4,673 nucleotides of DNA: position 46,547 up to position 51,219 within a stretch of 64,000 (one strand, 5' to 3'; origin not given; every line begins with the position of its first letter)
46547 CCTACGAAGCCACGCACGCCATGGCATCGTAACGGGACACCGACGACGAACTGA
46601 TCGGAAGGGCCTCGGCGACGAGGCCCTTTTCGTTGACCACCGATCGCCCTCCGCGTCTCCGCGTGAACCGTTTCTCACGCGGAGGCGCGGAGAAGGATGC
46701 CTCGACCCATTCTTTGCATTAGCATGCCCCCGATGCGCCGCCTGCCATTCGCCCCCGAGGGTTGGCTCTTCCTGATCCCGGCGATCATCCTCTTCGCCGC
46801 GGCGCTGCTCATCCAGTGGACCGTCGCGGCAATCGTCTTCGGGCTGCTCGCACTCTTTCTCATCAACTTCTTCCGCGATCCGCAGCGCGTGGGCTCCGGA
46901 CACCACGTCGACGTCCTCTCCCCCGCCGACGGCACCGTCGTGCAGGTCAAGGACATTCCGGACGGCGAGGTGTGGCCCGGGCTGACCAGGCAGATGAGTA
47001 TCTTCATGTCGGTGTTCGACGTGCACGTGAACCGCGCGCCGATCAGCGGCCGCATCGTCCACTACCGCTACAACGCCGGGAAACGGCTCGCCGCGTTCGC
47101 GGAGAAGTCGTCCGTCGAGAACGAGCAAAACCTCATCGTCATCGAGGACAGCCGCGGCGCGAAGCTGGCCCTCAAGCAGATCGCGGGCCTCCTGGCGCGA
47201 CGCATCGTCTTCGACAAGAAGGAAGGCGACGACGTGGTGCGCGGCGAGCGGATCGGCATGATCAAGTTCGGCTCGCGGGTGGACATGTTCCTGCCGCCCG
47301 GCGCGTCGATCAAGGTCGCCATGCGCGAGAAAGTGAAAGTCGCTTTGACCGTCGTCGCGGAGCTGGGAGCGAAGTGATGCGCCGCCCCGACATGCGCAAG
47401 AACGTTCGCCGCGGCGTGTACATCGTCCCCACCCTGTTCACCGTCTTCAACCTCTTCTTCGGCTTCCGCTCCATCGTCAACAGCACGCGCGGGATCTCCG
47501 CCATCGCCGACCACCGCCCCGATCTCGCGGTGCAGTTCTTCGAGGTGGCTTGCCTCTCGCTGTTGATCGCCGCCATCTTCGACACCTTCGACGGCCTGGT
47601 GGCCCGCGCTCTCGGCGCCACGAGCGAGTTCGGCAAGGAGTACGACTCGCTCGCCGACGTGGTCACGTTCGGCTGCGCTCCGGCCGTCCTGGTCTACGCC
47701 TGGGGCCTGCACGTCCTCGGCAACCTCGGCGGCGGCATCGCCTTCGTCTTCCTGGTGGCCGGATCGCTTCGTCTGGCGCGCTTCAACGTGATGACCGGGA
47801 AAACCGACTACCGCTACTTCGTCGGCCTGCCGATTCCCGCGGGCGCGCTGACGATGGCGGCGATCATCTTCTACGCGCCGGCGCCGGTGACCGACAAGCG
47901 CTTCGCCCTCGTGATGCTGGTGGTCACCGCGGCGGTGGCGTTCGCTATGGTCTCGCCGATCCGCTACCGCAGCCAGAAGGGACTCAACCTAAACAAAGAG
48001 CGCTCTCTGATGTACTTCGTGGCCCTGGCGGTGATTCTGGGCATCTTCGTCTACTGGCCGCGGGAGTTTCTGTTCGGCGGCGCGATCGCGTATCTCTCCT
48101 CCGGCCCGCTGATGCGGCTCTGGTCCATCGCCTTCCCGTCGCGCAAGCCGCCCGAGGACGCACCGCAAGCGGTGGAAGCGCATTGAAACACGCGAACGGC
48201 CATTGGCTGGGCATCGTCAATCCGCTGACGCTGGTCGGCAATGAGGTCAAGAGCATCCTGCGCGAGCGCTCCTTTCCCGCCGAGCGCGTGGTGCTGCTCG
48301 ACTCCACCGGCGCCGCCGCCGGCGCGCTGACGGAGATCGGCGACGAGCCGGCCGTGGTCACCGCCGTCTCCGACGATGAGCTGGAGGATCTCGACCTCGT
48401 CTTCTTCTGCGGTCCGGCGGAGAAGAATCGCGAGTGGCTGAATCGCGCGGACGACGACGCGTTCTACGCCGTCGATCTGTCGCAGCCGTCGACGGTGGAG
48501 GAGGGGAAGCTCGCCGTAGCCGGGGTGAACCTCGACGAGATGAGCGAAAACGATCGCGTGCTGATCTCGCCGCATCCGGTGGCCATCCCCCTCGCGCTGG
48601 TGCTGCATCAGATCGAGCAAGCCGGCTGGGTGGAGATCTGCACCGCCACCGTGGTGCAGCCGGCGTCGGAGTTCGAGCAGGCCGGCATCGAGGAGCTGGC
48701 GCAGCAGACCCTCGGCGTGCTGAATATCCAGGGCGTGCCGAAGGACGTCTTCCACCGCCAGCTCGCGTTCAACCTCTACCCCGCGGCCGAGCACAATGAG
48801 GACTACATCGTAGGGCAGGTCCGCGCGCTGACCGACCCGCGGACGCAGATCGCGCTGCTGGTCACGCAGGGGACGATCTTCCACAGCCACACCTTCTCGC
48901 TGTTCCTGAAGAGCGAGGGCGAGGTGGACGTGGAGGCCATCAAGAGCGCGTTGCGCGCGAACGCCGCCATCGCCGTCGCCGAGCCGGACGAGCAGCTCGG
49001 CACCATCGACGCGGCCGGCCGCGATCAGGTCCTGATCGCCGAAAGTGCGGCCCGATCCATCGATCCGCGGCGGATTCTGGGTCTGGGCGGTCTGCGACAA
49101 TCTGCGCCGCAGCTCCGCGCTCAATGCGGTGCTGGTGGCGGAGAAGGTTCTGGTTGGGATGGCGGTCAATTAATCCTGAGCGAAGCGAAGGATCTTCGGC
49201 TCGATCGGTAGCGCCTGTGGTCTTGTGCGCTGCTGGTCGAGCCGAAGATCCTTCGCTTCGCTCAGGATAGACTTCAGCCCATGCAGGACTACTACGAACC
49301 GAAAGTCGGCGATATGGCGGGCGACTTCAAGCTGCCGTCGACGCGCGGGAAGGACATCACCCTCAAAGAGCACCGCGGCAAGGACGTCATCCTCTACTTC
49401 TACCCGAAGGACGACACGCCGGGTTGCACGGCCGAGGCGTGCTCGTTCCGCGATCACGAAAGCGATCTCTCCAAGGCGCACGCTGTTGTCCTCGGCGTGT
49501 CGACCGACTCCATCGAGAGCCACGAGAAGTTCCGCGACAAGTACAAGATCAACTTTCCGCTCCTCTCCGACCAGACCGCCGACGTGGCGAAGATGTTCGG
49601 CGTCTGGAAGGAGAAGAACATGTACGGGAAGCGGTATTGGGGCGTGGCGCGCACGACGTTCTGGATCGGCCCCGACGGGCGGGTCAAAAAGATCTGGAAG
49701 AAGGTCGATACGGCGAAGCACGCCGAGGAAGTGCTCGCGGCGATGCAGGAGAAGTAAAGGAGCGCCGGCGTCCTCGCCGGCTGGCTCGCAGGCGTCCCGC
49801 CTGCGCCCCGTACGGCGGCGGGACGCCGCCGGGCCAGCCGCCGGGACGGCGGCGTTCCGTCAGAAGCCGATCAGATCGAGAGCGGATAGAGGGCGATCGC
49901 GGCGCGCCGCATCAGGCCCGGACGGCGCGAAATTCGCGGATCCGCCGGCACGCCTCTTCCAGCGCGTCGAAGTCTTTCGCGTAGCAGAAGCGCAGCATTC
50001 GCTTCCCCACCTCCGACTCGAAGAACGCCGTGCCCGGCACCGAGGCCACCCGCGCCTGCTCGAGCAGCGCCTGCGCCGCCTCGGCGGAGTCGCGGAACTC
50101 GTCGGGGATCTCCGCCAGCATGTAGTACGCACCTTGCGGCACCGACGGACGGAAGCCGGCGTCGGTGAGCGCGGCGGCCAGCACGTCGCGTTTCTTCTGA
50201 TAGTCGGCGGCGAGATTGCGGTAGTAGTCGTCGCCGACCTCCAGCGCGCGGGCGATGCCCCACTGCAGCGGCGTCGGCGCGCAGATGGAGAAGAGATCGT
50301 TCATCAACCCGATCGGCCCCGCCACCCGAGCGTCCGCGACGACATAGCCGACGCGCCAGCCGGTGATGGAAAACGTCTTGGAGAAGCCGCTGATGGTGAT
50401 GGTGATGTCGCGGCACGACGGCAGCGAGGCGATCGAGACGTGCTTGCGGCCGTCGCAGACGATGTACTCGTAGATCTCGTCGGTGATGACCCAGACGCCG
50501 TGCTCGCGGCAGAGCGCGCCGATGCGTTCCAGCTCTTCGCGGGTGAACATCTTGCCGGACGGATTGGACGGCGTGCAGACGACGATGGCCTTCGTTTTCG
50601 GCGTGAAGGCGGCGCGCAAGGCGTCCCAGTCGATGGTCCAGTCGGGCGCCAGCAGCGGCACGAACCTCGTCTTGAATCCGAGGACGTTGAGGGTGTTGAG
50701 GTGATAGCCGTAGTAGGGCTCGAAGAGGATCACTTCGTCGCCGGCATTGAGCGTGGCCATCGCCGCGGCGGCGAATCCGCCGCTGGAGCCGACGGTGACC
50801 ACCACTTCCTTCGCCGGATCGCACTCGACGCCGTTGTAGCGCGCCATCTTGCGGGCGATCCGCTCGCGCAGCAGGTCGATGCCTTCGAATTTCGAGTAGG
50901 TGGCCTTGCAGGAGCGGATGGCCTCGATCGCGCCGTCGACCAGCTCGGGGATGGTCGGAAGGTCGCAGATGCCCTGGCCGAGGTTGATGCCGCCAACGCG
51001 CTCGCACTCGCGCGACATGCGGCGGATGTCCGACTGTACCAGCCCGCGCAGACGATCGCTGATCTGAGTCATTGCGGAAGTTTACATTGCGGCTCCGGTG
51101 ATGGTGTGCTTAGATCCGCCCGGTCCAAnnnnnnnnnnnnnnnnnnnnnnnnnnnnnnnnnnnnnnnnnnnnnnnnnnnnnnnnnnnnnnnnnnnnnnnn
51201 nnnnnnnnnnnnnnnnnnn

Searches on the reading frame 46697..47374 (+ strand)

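Call 58: search_protein_families(library=ncbifam, proteins=[window:46697-47374:+], max_evalue=0.001)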
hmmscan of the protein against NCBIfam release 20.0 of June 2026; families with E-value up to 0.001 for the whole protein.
window:46697-47374:+ (226 aa): 11 families
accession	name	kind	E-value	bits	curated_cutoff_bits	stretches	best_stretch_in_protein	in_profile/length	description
NF003678.0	PRK05305.1-2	equivalog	5.8e-70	235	225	1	15-223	5-217/218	phosphatidylserine decarboxylase family protein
NF003685.0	PRK05305.2-5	equivalog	7e-57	191.9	183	1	21-223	5-193/198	phosphatidylserine decarboxylase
NF003680.0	PRK05305.1-5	equivalog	6.2e-55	185.9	262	1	19-224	11-215/217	phosphatidylserine decarboxylase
NF003679.0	PRK05305.1-3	equivalog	8.3e-55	185.9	252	1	18-223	27-233/234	phosphatidylserine decarboxylase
TIGR00164.2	AS_decarb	equivalog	1e-54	185.1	230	1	22-222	6-210/215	archaetidylserine decarboxylase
NF003682.0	PRK05305.2-2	equivalog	3.3e-53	180.2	284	1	29-222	18-211/212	phosphatidylserine decarboxylase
NF003677.0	PRK05305.1-1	equivalog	5.7e-51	173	315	1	16-224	12-221/232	phosphatidylserine decarboxylase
NF003684.0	PRK05305.2-4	equivalog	1.9e-47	161.8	317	1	21-224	12-215/228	phosphatidylserine decarboxylase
NF003683.0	PRK05305.2-3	equivalog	4e-46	156.9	244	1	16-222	5-202/204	phosphatidylserine decarboxylase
NF003681.0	PRK05305.2-1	equivalog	2.3e-42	145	377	1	21-226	14-221/231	phosphatidylserine decarboxylase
NF038088.1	anchor_synt_D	exception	5.6e-40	136.9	240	1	18-222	1-194/194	protein sorting system archaetidylserine decarboxylase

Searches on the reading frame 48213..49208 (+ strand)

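Call 71: search_protein_families(library=ncbifam, proteins=[window:48213-49208:+], max_evalue=0.00001)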
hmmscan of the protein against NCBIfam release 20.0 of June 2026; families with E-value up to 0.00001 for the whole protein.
window:48213-49208:+ (332 aa): 6 families
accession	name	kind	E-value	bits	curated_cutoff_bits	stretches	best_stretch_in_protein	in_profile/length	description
NF004224.0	PRK05671.1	equivalog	3.9e-28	98.9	284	1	5-277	13-296/336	aspartate-semialdehyde dehydrogenase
NF011456.0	PRK14874.1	equivalog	1.6e-21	76.7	223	1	8-276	16-304/346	aspartate-semialdehyde dehydrogenase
TIGR01296.1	asd_B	equivalog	1.4e-18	67.1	324.2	1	7-276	10-300/339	aspartate-semialdehyde dehydrogenase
NF005957.0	PRK08040.1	equivalog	1.6e-18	67.3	273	1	7-273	15-291/336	aspartate-semialdehyde dehydrogenase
NF005368.0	PRK06901.1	equivalog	1.1e-10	41.3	437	1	52-257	59-261/323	oxidoreductase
NF005229.0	PRK06728.1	equivalog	2.5e-08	33.2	628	1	8-264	17-291/347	aspartate-semialdehyde dehydrogenase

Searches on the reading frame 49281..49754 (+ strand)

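Call 71: search_protein_families(library=ncbifam, proteins=[window:49281-49754:+], max_evalue=0.00001)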
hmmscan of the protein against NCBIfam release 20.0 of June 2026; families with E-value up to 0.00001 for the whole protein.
window:49281-49754:+ (158 aa): 11 families
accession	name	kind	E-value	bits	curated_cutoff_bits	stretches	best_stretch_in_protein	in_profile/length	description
NF053650.1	PerredPrxQDein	equivalog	3.5e-50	169.8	260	1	15-157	3-144/148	thioredoxin-dependent peroxiredoxin PrxQ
NF006960.0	PRK09437.1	equivalog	1.1e-46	158.6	140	1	8-157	5-154/156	thioredoxin-dependent thiol peroxidase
NF009668.0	PRK13189.1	equivalog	7.1e-18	64.6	211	1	5-151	8-156/224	peroxiredoxin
NF040737.1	peroxi_PrxU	equivalog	1.3e-15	57.8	270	1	8-137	37-170/233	thioredoxin-dependent peroxiredoxin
NF009669.0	PRK13190.1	equivalog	3.4e-15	55.8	261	1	9-152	5-148/203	putative peroxiredoxin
TIGR03137.1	AhpC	equivalog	4e-14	52.8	272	1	24-153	22-150/187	alkyl hydroperoxide reductase subunit C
NF002854.0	PRK03147.1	subfamily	5.1e-12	46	170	1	6-154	35-171/176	thiol-disulfide oxidoreductase ResA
NF009670.0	PRK13191.1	equivalog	3.3e-11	43.1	374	1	7-155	7-157/215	putative peroxiredoxin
NF010122.0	PRK13599.1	equivalog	1.9e-07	30.7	456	1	20-152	20-154/220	peroxiredoxin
NF001808.0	PRK00522.1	equivalog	2.5e-07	30.2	123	1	6-87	17-96/167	thiol peroxidase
NF045827.1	perox_SUH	exception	2.2e-06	27.2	298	1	8-157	19-167/178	thiol peroxidase Prx-SUH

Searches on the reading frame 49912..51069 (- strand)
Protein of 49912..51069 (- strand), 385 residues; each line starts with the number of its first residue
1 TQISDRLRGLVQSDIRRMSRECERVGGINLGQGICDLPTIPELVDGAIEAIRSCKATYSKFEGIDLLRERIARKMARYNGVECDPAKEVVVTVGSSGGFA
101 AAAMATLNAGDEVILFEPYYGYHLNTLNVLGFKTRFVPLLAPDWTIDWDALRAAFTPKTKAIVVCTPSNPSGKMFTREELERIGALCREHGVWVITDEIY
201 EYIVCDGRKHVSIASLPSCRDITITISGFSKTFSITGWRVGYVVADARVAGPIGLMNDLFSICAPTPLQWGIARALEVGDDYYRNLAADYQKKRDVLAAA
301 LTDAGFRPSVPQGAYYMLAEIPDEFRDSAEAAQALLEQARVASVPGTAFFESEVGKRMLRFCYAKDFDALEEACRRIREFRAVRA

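Call 71: search_protein_families(library=ncbifam, proteins=[window:49912-51069:-], max_evalue=0.00001)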
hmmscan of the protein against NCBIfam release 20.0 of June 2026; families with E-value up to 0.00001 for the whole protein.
window:49912-51069:- (385 aa): 82 families (the best 25 are shown)
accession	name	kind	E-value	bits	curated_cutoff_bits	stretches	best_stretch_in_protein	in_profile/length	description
NF006488.0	PRK08912.1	equivalog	9.1e-98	327.7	498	1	15-381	16-384/387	aminotransferase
NF005855.0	PRK07777.1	equivalog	3.1e-95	319.8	553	1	4-381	7-388/391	pyridoxal phosphate-dependent aminotransferase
NF041364.1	GntC_guanitoxin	equivalog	1.7e-93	313.4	415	1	28-380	1-356/356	guanitoxin biosynthesis PLP-dependent (S)-gamma-hydroxy-L-arginine cyclodehydratase GntC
NF006569.0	PRK09082.1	subfamily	2.7e-87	293.4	420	1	16-378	21-384/386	methionine aminotransferase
NF009079.0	PRK12414.1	subfamily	1.4e-75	254.8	481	1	27-379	31-383/384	methionine aminotransferase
NF004770.0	PRK06108.1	subfamily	1.1e-73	248.4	422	1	3-380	13-391/396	pyridoxal phosphate-dependent aminotransferase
NF005816.0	PRK07682.1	equivalog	1.8e-71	240.8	620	1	2-380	5-382/390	aminotransferase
NF041091.1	asp_aminotase_Arch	equivalog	5.6e-70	236.1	550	1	23-380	27-374/376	aspartate aminotransferase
NF005817.0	PRK07683.1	equivalog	3.2e-67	226.9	575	1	3-380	5-380/387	aminotransferase A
NF004621.0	PRK05957.1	equivalog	2.7e-62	210.7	498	1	24-364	26-365/389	pyridoxal phosphate-dependent aminotransferase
NF005732.0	PRK07550.1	equivalog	7.7e-62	209.5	366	1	27-381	34-388/389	aminotransferase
NF006033.0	PRK08175.1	equivalog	3.6e-60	204.1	647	1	28-380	39-393/407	alanine transaminase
NF005588.0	PRK07309.1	equivalog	1.3e-59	202.1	576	1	7-381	11-386/391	pyridoxal phosphate-dependent aminotransferase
NF005977.0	PRK08068.1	subfamily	4.3e-58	197.4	494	1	27-380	34-386/391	transaminase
NF006604.0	PRK09148.1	equivalog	7.9e-58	196.3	648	1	25-381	31-389/406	LL-diaminopimelate aminotransferase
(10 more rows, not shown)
